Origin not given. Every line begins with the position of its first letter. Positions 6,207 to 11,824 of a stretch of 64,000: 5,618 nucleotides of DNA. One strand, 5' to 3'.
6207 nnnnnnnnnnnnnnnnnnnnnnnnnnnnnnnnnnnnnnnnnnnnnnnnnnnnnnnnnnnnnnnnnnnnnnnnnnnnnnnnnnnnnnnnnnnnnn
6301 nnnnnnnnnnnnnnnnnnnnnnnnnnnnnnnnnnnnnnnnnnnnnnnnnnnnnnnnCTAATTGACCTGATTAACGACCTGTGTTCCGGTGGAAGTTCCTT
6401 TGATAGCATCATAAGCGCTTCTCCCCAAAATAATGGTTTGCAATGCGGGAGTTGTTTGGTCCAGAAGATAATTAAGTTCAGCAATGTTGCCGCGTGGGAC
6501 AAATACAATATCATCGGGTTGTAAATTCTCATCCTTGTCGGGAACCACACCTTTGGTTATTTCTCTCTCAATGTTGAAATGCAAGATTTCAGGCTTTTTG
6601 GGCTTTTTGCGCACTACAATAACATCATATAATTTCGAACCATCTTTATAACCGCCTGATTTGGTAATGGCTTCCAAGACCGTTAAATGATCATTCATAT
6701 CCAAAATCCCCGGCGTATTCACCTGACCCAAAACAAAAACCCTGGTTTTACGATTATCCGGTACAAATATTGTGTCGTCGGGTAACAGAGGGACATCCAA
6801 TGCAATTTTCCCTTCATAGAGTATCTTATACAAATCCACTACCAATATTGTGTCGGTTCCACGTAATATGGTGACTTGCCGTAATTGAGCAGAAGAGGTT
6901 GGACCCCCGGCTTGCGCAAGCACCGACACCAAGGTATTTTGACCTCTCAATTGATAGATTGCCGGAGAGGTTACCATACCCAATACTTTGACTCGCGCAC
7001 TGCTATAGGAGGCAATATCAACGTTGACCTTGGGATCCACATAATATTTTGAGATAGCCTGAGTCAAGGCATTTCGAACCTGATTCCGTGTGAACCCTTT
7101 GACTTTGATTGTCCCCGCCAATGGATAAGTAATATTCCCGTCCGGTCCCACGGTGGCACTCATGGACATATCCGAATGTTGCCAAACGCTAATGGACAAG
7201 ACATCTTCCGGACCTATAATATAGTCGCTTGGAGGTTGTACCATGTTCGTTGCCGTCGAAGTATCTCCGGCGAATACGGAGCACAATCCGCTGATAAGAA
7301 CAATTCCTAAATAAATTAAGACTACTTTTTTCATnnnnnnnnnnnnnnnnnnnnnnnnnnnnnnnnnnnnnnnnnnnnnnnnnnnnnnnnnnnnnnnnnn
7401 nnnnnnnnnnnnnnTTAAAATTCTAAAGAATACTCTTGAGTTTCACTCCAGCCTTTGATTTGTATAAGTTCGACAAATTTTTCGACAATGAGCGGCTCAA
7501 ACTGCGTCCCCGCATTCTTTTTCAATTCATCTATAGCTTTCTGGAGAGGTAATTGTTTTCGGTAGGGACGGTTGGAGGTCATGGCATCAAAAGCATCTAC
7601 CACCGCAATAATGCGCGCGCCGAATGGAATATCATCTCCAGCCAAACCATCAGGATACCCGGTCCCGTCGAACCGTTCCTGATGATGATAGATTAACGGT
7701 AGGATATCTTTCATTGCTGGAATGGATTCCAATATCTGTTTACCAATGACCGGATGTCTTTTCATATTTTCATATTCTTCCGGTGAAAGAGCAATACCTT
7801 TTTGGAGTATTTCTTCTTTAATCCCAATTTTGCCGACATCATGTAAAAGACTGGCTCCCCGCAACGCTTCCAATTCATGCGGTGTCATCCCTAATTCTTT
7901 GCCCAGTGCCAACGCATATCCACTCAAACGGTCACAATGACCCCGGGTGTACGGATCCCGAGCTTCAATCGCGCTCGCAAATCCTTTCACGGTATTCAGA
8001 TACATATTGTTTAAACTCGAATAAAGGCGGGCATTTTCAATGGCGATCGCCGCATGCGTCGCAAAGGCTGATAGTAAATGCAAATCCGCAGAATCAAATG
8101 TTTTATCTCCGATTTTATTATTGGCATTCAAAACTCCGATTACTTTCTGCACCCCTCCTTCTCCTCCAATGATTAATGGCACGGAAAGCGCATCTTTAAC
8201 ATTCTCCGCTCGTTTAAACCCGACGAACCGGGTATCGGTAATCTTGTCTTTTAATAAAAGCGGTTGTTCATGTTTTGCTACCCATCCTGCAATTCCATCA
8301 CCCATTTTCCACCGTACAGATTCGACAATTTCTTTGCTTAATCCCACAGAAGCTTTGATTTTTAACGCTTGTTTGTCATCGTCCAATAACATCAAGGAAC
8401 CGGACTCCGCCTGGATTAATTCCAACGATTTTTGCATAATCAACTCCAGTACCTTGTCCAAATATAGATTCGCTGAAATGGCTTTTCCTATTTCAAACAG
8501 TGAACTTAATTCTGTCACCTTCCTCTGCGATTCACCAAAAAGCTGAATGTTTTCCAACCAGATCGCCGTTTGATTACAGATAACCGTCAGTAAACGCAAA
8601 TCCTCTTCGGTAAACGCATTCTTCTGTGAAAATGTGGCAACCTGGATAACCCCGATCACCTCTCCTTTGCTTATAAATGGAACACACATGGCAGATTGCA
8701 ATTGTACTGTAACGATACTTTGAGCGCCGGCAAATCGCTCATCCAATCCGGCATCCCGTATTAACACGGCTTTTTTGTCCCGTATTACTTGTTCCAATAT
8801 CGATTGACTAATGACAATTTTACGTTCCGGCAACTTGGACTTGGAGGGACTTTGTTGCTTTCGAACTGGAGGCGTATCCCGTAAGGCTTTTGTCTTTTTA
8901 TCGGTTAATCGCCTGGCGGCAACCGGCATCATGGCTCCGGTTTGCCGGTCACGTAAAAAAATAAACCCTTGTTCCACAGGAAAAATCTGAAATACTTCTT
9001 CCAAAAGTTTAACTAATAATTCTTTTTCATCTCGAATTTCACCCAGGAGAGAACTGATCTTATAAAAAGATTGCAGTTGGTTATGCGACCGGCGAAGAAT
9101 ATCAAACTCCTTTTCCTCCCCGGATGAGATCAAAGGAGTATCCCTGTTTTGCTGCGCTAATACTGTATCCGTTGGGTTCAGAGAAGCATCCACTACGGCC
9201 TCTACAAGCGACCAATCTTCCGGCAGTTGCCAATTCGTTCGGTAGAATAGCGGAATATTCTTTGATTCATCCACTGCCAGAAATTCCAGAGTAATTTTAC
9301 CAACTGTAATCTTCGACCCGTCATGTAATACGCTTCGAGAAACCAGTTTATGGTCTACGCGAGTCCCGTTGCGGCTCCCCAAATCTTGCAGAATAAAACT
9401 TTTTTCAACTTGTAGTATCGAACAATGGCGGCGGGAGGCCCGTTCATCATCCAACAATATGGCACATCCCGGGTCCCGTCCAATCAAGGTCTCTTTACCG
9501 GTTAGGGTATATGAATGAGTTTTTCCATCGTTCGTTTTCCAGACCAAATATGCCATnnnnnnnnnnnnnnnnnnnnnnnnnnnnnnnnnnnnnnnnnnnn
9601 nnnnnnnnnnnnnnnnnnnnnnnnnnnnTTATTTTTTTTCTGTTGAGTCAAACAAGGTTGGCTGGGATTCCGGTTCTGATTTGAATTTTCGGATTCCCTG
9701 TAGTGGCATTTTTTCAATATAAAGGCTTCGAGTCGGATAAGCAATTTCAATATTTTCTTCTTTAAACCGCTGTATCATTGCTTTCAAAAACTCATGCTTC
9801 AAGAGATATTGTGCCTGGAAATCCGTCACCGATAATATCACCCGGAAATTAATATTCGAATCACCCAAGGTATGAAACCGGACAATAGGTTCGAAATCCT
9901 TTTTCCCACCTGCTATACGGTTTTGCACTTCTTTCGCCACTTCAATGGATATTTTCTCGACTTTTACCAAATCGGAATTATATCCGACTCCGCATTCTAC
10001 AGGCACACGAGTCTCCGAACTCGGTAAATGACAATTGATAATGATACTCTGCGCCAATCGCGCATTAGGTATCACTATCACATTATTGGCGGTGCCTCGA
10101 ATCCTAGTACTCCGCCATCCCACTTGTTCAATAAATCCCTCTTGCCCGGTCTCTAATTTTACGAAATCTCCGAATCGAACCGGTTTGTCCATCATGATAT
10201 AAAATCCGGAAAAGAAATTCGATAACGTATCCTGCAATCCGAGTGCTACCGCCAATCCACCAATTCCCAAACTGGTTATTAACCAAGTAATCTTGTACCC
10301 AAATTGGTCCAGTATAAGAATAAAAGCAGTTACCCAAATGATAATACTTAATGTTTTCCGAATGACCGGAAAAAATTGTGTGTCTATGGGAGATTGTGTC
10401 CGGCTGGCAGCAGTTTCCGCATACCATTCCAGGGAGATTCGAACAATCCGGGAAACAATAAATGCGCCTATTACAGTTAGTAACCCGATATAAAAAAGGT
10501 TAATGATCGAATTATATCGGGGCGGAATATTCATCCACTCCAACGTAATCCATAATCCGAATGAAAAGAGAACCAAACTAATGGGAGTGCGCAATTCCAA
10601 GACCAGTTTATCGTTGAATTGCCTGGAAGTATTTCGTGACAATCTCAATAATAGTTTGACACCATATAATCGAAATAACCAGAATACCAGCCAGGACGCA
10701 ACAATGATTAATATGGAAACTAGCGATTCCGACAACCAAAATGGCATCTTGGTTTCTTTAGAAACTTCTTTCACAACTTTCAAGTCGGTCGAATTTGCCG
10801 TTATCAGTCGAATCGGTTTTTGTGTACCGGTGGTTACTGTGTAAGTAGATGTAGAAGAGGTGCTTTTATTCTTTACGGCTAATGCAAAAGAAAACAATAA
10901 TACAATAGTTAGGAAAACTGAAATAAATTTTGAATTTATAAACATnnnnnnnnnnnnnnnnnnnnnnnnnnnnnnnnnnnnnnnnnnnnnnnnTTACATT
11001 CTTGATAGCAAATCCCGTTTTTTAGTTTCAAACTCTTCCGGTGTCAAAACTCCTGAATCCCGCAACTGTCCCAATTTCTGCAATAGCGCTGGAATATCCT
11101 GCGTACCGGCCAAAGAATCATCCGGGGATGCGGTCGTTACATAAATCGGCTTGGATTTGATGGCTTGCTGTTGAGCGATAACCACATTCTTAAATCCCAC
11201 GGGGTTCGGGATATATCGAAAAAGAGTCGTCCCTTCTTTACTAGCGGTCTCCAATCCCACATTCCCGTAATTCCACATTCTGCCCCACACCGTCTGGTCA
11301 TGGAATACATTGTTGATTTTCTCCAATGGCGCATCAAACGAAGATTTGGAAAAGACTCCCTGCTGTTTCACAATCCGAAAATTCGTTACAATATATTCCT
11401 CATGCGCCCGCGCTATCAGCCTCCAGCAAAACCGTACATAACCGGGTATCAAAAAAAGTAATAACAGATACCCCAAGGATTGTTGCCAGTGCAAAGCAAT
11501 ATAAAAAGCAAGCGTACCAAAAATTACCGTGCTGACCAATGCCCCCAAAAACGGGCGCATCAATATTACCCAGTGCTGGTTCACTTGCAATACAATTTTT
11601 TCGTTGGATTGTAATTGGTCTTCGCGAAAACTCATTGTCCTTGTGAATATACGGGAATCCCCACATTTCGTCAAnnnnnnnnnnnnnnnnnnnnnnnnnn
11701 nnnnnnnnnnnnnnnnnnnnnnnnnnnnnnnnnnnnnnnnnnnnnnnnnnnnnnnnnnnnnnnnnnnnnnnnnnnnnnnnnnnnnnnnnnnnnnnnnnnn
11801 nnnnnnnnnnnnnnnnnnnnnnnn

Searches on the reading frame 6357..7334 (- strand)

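Call 25: search_protein_families(library=pfam, proteins=[window:6357-7334:-], max_evalue=0.00001)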
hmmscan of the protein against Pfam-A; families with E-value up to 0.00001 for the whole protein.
window:6357-7334:- (325 aa): 3 families
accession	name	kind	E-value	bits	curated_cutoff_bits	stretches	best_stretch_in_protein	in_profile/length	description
PF02563.21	Poly_export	-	1.2e-25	89.9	28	1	33-107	2-76/77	Polysaccharide biosynthesis/export protein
PF22461.2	SLBB_2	-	2.8e-20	72.6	27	2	198-279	2-79/79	SLBB domain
PF10531.15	SLBB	-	1.1e-19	70.5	27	2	114-159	1-46/55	SLBB domain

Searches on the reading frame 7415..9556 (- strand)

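Call 25: search_protein_families(library=pfam, proteins=[window:7415-9556:-], max_evalue=0.00001)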
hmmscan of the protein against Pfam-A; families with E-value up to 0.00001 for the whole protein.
window:7415-9556:- (713 aa): 8 families
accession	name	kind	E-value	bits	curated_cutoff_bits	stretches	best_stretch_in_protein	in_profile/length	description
PF13487.12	HD_5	-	1.9e-42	145.3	27.2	1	527-688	4-168/170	HD domain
PF13185.12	GAF_2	-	2.5e-36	125.3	28.6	2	366-507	4-136/136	GAF domain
PF01590.32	GAF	-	1.2e-33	116.9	22.4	2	366-506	2-133/133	GAF domain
PF13492.12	GAF_3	-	5.9e-24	85.4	27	2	366-508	2-129/129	GAF domain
PF00498.31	FHA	-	1.6e-16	60.9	20.7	1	23-86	1-67/67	FHA domain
PF01966.28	HD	-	2.7e-16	60.3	22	1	539-659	3-116/116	HD domain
PF16697.10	Yop-YscD_cpl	-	8.8e-13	48.8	33.2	1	14-93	10-91/94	Inner membrane component of T3SS, cytoplasmic domain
PF11849.14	DUF3369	-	8.7e-06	26.6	27.2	0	286-340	113-165/168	Domain of unknown function (DUF3369)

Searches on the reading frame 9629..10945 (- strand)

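Call 25: search_protein_families(library=pfam, proteins=[window:9629-10945:-], max_evalue=0.00001)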
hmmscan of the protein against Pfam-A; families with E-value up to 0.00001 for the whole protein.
window:9629-10945:- (438 aa): 3 families
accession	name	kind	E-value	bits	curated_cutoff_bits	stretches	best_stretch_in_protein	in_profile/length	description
PF00924.24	MS_channel_2nd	-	7.2e-18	64.9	20.2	1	239-305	1-66/68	Mechanosensitive ion channel, beta-domain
PF21082.3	MS_channel_3rd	-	1.7e-10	41.6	21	1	316-401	3-88/88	Mechanosensitive ion channel MscS, C-terminal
PF21088.3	MS_channel_1st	-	8.8e-09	35.6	23.1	1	198-238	2-42/42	Mechanosensitive ion channel, transmembrane helices 2/3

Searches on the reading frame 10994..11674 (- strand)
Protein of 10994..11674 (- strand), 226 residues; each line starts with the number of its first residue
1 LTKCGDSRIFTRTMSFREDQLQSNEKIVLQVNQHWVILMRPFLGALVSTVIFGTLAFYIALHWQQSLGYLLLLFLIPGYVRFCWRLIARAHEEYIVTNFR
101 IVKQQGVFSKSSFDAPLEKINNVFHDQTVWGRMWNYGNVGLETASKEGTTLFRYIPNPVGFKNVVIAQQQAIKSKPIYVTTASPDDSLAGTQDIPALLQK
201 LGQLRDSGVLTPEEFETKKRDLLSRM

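Call 25: search_protein_families(library=pfam, proteins=[window:10994-11674:-], max_evalue=0.00001)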
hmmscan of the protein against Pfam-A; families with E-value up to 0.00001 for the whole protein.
window:10994-11674:- (226 aa): 2 families
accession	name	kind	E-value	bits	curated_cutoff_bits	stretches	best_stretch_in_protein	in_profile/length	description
PF03703.20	bPH_2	-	2.8e-11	44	22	1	92-156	5-67/78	Bacterial PH domain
PF09851.14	SHOCT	-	9.5e-10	38.4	27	1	198-223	3-28/28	Short C-terminal domain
